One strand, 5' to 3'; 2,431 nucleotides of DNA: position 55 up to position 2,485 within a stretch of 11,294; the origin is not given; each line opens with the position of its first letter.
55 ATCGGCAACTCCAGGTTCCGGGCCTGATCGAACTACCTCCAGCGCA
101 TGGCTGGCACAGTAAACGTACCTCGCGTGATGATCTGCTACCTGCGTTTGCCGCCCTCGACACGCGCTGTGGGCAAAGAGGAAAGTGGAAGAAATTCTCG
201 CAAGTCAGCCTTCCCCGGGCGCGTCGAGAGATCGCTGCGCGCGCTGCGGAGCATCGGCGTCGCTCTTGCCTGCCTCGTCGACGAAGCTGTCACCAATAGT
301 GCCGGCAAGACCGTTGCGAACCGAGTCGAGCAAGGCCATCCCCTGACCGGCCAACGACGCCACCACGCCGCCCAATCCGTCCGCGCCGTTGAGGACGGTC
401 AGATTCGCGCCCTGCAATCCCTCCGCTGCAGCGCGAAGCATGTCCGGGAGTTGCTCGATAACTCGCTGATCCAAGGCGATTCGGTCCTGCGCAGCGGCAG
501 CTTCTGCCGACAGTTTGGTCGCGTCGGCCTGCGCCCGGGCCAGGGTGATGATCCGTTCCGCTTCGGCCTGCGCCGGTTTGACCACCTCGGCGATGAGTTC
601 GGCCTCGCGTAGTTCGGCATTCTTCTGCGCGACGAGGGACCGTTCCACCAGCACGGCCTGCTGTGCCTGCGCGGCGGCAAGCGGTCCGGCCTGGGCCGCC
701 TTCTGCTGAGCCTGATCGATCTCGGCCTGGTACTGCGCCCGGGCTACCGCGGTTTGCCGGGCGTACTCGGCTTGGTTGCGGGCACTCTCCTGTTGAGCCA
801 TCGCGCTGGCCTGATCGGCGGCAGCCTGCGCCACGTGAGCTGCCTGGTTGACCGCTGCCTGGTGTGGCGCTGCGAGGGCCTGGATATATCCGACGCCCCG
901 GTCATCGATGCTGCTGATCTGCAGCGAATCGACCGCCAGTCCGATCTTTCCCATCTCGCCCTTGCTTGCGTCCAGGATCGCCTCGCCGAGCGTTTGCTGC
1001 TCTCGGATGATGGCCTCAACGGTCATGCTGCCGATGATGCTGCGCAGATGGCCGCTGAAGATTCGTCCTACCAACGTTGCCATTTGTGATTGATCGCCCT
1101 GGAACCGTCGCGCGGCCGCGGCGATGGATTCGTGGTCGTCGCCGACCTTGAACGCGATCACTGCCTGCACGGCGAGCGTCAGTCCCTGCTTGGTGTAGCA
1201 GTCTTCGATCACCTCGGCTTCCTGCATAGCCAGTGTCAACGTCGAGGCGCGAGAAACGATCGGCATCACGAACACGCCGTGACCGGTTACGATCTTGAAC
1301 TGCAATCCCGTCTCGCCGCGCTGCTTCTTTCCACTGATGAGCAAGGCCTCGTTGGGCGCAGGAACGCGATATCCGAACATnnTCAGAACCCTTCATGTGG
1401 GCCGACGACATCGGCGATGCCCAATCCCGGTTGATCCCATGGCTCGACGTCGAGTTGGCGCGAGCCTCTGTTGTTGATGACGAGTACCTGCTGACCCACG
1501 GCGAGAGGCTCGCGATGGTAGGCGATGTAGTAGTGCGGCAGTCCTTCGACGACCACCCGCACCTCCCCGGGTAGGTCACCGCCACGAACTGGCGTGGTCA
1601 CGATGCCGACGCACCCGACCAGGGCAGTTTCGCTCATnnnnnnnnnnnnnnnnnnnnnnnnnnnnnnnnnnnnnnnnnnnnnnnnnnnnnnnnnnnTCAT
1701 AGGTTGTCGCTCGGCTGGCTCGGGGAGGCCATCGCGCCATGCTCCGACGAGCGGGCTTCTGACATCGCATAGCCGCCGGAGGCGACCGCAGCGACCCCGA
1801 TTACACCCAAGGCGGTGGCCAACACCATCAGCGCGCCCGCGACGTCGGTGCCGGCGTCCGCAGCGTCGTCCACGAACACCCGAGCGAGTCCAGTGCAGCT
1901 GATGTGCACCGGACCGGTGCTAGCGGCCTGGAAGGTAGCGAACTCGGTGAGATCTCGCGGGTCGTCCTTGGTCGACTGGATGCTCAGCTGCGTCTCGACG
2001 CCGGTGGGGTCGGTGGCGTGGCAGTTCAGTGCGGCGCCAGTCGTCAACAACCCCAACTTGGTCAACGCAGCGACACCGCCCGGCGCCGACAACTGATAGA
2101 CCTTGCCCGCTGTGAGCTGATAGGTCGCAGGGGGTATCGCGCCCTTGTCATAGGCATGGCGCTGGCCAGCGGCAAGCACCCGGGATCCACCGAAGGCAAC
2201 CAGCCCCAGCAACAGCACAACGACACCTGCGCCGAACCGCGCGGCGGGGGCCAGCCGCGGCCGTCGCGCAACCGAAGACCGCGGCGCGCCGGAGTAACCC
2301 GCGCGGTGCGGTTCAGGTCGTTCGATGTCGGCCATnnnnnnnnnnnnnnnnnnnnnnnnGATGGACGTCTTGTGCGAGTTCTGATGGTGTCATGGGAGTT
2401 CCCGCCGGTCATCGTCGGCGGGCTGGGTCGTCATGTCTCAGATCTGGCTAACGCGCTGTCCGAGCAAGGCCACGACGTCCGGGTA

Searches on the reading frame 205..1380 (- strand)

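Call 7: search_protein_families(library=pfam, proteins=[window:205-1380:-])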
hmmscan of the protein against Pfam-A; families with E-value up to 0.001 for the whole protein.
window:205-1380:- (391 aa): 1 family
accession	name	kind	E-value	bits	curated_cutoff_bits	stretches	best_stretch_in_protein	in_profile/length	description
PF01145.31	Band_7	-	1.4e-15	58.3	23.6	1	9-188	5-174/176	SPFH domain / Band 7 family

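Call 8: search_protein_families(library=ncbifam, proteins=[window:205-1380:-])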
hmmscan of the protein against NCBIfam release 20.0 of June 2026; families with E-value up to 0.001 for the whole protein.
window:205-1380:- (391 aa): 1 family
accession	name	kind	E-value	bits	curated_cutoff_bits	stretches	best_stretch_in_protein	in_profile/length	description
NF058507.1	FlotScfldFlot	equivalog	3.7e-38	131.8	700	1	4-302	21-346/477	flotillin lipid rafts scaffold protein FloT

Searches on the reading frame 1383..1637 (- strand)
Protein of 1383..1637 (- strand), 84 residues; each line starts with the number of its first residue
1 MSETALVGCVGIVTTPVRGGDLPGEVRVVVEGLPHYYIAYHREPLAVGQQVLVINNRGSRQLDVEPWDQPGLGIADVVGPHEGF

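Call 72: search_protein_families(library=pfam, proteins=[window:1383-1637:-], max_evalue=0.1)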
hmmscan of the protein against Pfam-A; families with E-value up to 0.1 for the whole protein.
window:1383-1637:- (84 aa): 1 family
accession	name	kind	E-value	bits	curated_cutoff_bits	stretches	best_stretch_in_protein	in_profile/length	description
PF01957.25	NfeD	-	0.05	14.3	29.1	0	5-60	3-52/57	NfeD-like C-terminal, partner-binding domain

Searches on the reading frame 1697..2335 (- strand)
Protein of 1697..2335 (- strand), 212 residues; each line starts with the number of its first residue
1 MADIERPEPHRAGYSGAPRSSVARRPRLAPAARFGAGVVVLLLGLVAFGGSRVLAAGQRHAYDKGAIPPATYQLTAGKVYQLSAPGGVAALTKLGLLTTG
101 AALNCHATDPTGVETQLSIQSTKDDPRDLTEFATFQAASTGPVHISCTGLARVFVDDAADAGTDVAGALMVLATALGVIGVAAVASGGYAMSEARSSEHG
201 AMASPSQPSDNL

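Call 7: search_protein_families(library=pfam, proteins=[window:1697-2335:-])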
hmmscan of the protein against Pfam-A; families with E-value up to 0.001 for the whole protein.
window:1697-2335:- (212 aa): 0 families

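Call 8: search_protein_families(library=ncbifam, proteins=[window:1697-2335:-])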
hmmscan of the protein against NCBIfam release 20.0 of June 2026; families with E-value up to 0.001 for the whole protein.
window:1697-2335:- (212 aa): 0 families

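Call 72: search_protein_families(library=pfam, proteins=[window:1697-2335:-], max_evalue=0.1)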
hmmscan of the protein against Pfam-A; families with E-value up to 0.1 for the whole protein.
window:1697-2335:- (212 aa): 0 families
